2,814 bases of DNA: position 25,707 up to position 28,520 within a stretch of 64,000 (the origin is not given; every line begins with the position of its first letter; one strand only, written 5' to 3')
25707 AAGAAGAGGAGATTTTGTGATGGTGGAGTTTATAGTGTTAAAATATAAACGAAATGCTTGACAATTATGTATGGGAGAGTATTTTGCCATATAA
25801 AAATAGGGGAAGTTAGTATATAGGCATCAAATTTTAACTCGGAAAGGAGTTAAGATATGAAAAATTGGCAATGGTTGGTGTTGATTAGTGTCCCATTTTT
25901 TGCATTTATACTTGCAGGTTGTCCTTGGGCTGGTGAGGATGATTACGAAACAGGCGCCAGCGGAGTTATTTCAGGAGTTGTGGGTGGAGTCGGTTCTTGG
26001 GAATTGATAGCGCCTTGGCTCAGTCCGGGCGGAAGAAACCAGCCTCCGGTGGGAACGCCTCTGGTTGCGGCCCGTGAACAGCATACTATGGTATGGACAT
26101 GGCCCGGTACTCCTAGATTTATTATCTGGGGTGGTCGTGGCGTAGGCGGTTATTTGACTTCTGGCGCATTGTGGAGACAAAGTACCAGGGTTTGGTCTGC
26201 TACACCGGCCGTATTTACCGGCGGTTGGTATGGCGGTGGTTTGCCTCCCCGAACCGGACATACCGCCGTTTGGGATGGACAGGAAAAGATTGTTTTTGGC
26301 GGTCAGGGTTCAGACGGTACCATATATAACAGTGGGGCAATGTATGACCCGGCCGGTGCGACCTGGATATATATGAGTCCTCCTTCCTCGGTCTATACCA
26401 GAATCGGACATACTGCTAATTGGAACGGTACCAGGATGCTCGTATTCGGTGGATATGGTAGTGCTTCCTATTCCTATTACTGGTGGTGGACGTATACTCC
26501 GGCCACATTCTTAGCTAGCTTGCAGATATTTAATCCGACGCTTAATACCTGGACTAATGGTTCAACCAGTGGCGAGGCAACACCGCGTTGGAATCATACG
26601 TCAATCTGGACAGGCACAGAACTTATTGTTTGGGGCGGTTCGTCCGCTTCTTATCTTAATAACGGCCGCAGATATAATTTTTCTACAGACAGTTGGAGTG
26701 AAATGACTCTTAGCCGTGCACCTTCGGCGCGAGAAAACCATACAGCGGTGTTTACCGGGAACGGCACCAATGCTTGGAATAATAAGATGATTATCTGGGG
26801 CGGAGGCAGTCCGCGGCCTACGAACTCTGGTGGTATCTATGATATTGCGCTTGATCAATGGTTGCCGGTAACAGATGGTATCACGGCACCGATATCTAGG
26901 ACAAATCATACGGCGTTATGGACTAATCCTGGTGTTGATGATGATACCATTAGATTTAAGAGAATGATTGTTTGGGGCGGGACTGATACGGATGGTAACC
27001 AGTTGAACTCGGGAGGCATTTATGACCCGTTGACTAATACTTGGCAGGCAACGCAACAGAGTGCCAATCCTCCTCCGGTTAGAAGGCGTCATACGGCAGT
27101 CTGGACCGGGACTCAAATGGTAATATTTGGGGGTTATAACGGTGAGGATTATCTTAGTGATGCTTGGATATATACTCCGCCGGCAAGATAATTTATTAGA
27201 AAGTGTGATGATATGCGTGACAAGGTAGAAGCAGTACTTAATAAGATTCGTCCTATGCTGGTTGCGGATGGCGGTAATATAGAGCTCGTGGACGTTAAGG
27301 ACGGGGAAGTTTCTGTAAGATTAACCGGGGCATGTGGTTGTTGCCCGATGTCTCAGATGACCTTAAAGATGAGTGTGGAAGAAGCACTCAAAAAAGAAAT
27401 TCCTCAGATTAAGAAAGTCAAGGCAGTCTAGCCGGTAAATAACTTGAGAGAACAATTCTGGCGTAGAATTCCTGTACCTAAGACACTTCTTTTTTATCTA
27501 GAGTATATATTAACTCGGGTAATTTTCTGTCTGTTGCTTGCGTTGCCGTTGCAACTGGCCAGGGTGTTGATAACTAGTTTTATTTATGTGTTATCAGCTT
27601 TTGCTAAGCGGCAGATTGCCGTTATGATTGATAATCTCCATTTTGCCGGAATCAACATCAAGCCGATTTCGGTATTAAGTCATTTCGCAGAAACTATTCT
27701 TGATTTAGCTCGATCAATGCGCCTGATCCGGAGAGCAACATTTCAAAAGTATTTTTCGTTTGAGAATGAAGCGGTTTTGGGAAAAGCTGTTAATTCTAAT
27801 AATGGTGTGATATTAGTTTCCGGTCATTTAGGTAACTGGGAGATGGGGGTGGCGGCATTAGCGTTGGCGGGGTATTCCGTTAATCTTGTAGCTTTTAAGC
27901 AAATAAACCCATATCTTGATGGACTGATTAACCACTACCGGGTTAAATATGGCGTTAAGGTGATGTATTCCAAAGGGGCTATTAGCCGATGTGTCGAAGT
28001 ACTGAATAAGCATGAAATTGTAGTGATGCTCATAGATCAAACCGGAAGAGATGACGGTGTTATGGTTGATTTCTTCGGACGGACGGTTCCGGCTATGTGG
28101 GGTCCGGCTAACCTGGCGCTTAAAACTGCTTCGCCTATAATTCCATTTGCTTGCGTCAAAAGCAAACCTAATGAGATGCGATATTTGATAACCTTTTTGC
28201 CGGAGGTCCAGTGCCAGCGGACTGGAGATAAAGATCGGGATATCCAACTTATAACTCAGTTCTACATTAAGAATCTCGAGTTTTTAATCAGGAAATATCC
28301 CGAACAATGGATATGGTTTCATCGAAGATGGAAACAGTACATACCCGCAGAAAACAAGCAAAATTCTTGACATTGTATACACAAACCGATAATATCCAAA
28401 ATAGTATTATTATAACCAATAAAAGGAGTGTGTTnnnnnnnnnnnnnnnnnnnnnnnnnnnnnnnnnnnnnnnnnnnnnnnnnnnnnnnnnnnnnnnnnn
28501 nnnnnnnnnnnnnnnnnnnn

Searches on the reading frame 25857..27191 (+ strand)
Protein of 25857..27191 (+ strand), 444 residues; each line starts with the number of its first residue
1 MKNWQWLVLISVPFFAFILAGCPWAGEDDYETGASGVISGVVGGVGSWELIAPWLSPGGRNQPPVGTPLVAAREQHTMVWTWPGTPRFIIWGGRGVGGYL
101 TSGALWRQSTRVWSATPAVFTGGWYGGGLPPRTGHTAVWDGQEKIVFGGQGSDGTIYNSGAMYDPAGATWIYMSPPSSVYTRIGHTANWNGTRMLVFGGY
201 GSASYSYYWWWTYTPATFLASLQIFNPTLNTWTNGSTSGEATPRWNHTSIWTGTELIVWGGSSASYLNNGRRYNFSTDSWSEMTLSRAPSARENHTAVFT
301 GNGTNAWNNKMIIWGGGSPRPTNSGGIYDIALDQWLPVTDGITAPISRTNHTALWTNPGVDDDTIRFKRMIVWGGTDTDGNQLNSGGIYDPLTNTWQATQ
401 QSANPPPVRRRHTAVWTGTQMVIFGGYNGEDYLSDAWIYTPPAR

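Call 4: search_protein_families(library=pfam, proteins=[window:25857-27191:+], max_evalue=0.1)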
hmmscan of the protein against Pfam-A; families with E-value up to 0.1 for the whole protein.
window:25857-27191:+ (444 aa): 8 families
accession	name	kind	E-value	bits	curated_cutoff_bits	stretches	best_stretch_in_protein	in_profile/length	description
PF24681.1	Kelch_KLHDC2_KLHL20_DRC7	-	4e-47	160.8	50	2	76-302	2-214/221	KLHDC2/KLHL20/DRC7 Kelch-repeats domain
PF24981.1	Beta-prop_ATRN-LZTR1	-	1.9e-29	103.3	50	3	86-268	108-286/289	Attractin/LZTR1 beta-propeller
PF01344.31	Kelch_1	-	3.3e-19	68.5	20.1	5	409-441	2-34/46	Kelch motif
PF13418.12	Kelch_4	-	6.4e-17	61.7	21.6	3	131-170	1-41/49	Galactose oxidase, central domain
PF13854.13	Kelch_HCF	-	4.7e-10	39.7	113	2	336-427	174-258/345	Host cell factor, Kelch-repeats domain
PF13964.12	Kelch_6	-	2.2e-07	31.1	25.3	1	372-400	16-44/50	Kelch motif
PF07646.21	Kelch_2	-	3.1e-07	30.5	21.3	0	253-284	11-45/48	Kelch motif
PF13415.12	Kelch_3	-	1e-06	29.2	22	1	264-298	14-46/48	Galactose oxidase, central domain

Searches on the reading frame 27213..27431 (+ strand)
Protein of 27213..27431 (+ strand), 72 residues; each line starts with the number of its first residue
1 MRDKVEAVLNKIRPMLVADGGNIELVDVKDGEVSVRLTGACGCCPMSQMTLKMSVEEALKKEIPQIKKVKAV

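Call 70: search_protein_families(library=pfam, proteins=[window:27213-27431:+], max_evalue=0.01)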
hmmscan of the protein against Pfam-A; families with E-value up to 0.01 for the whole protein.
window:27213-27431:+ (72 aa): 2 families
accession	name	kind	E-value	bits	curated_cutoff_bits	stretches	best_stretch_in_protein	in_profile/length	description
PF01106.22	NifU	-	1.2e-28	99.4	27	1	5-69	1-66/67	NifU-like domain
PF01883.24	FeS_assembly_P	-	0.00013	22.6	23.5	1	16-70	19-70/73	Iron-sulfur cluster assembly protein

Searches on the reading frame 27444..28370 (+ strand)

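Call 4: search_protein_families(library=pfam, proteins=[window:27444-28370:+], max_evalue=0.1)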
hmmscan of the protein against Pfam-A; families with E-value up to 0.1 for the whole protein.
window:27444-28370:+ (308 aa): 2 families
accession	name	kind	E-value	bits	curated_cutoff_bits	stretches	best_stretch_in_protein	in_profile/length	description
PF03279.18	Lip_A_acyltrans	-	4.2e-41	141.5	22.3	1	79-297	81-294/295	Bacterial lipid A biosynthesis acyltransferase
PF01553.26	Acyltransferase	-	0.0012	19.1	23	1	116-237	10-131/132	Acyltransferase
